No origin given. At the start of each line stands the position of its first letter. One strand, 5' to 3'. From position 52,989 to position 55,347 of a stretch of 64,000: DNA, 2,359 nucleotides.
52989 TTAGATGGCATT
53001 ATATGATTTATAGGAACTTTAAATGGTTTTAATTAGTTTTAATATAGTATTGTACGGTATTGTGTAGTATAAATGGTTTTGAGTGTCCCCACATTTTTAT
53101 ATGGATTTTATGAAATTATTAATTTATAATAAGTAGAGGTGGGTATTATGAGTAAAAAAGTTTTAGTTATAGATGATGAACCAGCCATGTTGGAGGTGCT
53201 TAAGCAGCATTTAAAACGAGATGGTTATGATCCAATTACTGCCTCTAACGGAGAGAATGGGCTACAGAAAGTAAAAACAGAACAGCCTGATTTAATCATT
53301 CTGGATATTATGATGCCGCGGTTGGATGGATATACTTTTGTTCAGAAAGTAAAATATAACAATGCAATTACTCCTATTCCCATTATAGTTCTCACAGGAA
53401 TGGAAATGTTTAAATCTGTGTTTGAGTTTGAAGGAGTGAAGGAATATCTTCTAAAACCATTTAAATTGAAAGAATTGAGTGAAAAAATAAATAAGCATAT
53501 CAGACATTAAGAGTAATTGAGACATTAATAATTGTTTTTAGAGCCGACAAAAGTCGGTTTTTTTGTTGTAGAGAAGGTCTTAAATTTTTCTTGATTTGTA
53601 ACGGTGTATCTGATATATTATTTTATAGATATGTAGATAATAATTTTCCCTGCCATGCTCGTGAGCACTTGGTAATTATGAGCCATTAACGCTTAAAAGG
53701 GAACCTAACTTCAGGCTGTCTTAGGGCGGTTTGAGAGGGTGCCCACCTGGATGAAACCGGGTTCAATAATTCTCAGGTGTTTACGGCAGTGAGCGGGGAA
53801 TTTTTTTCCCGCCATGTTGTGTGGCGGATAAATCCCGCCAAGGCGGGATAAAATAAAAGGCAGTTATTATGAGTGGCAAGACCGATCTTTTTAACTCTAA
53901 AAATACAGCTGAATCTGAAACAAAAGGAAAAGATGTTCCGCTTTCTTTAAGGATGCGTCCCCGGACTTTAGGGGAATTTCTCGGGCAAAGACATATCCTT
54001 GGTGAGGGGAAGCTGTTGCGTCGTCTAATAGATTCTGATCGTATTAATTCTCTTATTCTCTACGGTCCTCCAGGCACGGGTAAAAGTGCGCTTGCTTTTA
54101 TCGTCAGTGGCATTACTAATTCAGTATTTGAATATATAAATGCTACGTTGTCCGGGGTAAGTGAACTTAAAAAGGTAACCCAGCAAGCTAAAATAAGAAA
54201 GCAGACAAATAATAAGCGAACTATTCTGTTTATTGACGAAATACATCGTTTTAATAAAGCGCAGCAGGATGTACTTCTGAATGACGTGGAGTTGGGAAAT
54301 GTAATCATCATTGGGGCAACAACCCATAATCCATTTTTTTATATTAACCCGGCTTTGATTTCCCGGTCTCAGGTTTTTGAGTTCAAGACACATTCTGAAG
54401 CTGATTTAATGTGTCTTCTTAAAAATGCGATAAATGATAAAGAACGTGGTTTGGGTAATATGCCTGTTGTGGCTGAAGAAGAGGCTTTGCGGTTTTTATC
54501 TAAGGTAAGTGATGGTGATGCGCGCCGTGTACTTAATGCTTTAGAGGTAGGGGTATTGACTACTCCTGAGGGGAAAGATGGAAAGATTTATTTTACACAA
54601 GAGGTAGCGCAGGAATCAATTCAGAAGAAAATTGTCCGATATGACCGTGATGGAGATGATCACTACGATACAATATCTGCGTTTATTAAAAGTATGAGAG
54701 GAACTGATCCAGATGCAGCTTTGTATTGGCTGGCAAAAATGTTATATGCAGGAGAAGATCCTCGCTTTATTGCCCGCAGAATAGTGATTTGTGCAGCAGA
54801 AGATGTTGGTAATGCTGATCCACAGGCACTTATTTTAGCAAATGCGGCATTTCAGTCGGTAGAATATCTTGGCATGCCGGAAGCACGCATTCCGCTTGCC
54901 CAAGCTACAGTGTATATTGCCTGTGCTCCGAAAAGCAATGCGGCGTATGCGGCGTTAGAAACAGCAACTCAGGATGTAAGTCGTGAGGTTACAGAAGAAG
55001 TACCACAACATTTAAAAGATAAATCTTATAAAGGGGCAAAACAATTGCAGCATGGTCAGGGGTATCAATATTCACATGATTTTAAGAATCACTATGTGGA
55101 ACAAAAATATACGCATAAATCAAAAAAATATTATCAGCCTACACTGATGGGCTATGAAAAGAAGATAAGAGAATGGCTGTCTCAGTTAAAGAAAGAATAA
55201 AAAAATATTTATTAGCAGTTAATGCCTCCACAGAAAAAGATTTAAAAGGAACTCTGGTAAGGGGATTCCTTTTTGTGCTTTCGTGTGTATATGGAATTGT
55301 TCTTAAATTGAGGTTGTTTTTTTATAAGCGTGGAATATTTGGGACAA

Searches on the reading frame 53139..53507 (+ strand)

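Call 17: search_protein_families(library=pfam, proteins=[window:53139-53507:+], max_evalue=0.001)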
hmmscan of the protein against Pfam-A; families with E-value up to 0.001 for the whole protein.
window:53139-53507:+ (123 aa): 1 family
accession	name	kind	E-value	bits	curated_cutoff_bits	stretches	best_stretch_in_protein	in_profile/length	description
PF00072.30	Response_reg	-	5.3e-25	88.2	30.2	1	8-117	1-110/111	Response regulator receiver domain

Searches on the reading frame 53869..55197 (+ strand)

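Call 17: search_protein_families(library=pfam, proteins=[window:53869-55197:+], max_evalue=0.001)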
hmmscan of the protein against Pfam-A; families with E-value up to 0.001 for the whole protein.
window:53869-55197:+ (443 aa): 9 families
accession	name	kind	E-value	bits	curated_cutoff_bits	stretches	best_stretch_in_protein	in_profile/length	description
PF12002.13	MgsA_C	-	1.9e-69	233.3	27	1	278-440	1-166/167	MgsA AAA+ ATPase C terminal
PF16193.11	AAA_assoc_2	-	5.1e-28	97.6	34.3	1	198-277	3-81/81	AAA C-terminal domain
PF00004.35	AAA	-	7.6e-15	56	21.2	1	62-170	1-126/131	ATPase family associated with various cellular activities (AAA)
PF05496.18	RuvB_N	-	1.8e-12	47.7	27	1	29-148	1-117/159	Holliday junction DNA helicase RuvB P-loop domain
PF07728.20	AAA_5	-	1.7e-06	28.5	22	1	62-138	2-88/139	AAA domain (dynein-related subfamily)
PF13191.12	AAA_16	-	1.9e-06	28.9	32.6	0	51-76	13-41/167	AAA ATPase domain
PF01078.27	Mg_chelatase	-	5.3e-06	26.4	20.3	0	61-89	24-52/207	Magnesium chelatase, subunit ChlI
PF13173.12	AAA_14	-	4.4e-05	23.9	27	1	62-135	5-81/129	AAA domain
PF05673.19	DUF815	-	0.00094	18.8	23.8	0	51-130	45-120/249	Protein of unknown function (DUF815)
